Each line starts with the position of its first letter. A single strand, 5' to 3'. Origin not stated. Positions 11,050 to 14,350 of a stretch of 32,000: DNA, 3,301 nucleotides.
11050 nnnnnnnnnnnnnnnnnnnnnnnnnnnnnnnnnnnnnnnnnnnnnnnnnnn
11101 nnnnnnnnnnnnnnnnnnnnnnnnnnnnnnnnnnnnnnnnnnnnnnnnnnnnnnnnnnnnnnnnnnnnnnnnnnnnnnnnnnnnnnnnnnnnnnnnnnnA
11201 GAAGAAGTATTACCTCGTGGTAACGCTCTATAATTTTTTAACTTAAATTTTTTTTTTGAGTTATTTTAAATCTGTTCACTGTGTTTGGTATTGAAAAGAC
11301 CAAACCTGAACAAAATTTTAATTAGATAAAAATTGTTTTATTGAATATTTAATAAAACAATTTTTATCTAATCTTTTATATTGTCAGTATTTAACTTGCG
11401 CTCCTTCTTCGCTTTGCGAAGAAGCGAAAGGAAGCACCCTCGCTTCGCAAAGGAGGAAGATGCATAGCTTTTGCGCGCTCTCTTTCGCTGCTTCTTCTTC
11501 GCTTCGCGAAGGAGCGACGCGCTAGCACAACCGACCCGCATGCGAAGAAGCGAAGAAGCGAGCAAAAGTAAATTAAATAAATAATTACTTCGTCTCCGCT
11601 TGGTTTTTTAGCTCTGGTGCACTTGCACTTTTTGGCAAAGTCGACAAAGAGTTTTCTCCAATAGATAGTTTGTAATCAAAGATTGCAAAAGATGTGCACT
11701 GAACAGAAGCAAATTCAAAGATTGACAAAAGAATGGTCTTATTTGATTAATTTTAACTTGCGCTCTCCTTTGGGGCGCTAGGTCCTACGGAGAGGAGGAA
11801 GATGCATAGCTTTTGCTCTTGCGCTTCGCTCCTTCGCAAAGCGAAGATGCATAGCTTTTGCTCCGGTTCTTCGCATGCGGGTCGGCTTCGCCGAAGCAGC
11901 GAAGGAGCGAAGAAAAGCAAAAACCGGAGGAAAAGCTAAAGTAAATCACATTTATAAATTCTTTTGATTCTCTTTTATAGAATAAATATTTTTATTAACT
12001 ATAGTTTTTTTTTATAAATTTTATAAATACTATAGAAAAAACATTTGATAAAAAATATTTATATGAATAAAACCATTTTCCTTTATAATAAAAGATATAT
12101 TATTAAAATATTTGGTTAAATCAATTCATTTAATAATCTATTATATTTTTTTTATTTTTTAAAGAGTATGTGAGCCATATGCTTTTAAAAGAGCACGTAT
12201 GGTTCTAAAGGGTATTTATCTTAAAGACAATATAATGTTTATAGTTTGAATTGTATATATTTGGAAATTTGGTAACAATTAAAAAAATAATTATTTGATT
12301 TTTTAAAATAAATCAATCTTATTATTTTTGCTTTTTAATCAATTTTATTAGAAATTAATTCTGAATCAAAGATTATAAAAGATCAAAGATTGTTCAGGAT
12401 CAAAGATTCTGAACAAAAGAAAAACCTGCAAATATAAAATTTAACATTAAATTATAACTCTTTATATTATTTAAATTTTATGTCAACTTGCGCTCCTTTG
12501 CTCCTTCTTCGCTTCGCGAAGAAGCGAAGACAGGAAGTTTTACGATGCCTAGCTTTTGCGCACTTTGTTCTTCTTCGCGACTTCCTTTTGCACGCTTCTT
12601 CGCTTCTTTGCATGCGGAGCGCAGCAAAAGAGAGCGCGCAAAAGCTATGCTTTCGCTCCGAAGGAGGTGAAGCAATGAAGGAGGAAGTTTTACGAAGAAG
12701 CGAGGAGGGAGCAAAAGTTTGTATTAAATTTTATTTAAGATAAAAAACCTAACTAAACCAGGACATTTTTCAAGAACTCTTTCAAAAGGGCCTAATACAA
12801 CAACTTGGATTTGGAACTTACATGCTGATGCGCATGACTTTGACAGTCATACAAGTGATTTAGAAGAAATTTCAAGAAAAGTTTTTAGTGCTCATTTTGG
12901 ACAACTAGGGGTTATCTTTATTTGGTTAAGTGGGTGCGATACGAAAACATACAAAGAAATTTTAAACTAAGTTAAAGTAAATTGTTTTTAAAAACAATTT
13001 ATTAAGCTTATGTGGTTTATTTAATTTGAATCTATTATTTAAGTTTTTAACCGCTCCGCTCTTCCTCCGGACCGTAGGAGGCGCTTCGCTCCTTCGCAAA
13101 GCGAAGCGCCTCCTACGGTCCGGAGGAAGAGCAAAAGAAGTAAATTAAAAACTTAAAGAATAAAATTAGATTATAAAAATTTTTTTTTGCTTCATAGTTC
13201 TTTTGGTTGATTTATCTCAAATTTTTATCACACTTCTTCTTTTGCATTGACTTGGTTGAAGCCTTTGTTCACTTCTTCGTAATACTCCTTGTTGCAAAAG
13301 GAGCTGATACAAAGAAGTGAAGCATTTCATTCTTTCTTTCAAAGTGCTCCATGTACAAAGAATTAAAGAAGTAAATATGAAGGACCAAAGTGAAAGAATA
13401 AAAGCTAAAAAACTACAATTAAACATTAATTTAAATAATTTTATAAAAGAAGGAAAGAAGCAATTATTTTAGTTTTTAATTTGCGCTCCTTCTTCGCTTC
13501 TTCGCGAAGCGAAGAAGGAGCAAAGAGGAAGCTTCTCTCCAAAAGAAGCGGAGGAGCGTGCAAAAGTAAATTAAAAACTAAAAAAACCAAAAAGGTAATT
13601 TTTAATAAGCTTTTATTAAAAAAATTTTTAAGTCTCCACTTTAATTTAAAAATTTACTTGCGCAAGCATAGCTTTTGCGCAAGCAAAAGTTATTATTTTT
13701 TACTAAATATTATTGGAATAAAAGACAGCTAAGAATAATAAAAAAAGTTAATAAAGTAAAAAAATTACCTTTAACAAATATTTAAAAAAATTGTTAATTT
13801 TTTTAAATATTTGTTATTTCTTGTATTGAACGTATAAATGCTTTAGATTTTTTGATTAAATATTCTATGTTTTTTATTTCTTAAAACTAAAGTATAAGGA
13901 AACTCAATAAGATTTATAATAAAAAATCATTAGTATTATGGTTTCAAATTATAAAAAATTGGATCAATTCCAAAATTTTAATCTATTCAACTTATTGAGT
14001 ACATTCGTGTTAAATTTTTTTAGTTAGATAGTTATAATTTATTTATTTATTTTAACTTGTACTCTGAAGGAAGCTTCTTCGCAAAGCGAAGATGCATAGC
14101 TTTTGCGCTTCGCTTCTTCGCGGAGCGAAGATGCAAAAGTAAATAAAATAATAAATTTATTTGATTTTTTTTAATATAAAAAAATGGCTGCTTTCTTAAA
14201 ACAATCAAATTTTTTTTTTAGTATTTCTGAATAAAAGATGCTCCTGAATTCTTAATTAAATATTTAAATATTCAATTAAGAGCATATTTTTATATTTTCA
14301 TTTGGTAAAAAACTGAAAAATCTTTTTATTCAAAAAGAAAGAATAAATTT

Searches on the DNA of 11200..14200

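Call 71: search_rna_families(source=window, start=11200, end=14200, threshold=evalue, max_evalue=1, show_alignments=2)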
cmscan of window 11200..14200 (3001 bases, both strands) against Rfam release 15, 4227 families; matches with E-value up to 1: 14.
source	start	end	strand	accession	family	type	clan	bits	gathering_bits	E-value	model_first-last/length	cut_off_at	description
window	13053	13137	-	RF03872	MIR6426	Gene; miRNA;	-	51.6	96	7.3e-09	1-84/84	no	MIR6426 microRNA precursor family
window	12170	12224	+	RF00029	Intron_gpII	Intron;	-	40.2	40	9.5e-06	1-77/77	no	Group II catalytic intron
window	13057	13179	+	RF02058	STnc400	Gene;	-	37.5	80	7.9e-05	1-125/125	no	Gammaproteobacterial sRNA STnc400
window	13056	13134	-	RF00719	mir-326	Gene; miRNA;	-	36.8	66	6.6e-05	1-95/95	no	mir-326 microRNA precursor family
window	13068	13127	+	RF01896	mir-142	Gene; miRNA;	-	33.8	57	0.00027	14-76/85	no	mir-142 microRNA precursor family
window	13043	13147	-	RF03984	MIR2933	Gene; miRNA;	-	31.9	70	0.00033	1-112/112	no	MIR2933 microRNA precursor family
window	13454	13606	+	RF01859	Phe_leader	Cis-reg; leader;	-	29.2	55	0.041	1-125/125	no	Phenylalanine leader peptide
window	13066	13199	+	RF01644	ceN59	Gene; snRNA; snoRNA; HACA-box;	-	28.9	50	0.054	1-137/137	no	Caenorhabditis snoRNA ceN59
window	13471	13533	+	RF03734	mir-4773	Gene; miRNA;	-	25.6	100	0.15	1-78/78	no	mir-4773 microRNA precursor family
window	13492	13543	+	RF02227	sX8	Gene; sRNA;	-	25.3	50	0.042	1-82/82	no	Proteobacterial sRNA sX8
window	13484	13522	-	RF03872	MIR6426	Gene; miRNA;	-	23.6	96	0.17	1-84/84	no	MIR6426 microRNA precursor family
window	13064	13126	-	RF00884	MIR815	Gene; miRNA;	-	23.4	63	0.23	1-81/81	no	MIR815 microRNA precursor family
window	13485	13521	-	RF03734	mir-4773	Gene; miRNA;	-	23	100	0.63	20-59/78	no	mir-4773 microRNA precursor family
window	13477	13527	+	RF03872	MIR6426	Gene; miRNA;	-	22.6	96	0.32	1-84/84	no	MIR6426 microRNA precursor family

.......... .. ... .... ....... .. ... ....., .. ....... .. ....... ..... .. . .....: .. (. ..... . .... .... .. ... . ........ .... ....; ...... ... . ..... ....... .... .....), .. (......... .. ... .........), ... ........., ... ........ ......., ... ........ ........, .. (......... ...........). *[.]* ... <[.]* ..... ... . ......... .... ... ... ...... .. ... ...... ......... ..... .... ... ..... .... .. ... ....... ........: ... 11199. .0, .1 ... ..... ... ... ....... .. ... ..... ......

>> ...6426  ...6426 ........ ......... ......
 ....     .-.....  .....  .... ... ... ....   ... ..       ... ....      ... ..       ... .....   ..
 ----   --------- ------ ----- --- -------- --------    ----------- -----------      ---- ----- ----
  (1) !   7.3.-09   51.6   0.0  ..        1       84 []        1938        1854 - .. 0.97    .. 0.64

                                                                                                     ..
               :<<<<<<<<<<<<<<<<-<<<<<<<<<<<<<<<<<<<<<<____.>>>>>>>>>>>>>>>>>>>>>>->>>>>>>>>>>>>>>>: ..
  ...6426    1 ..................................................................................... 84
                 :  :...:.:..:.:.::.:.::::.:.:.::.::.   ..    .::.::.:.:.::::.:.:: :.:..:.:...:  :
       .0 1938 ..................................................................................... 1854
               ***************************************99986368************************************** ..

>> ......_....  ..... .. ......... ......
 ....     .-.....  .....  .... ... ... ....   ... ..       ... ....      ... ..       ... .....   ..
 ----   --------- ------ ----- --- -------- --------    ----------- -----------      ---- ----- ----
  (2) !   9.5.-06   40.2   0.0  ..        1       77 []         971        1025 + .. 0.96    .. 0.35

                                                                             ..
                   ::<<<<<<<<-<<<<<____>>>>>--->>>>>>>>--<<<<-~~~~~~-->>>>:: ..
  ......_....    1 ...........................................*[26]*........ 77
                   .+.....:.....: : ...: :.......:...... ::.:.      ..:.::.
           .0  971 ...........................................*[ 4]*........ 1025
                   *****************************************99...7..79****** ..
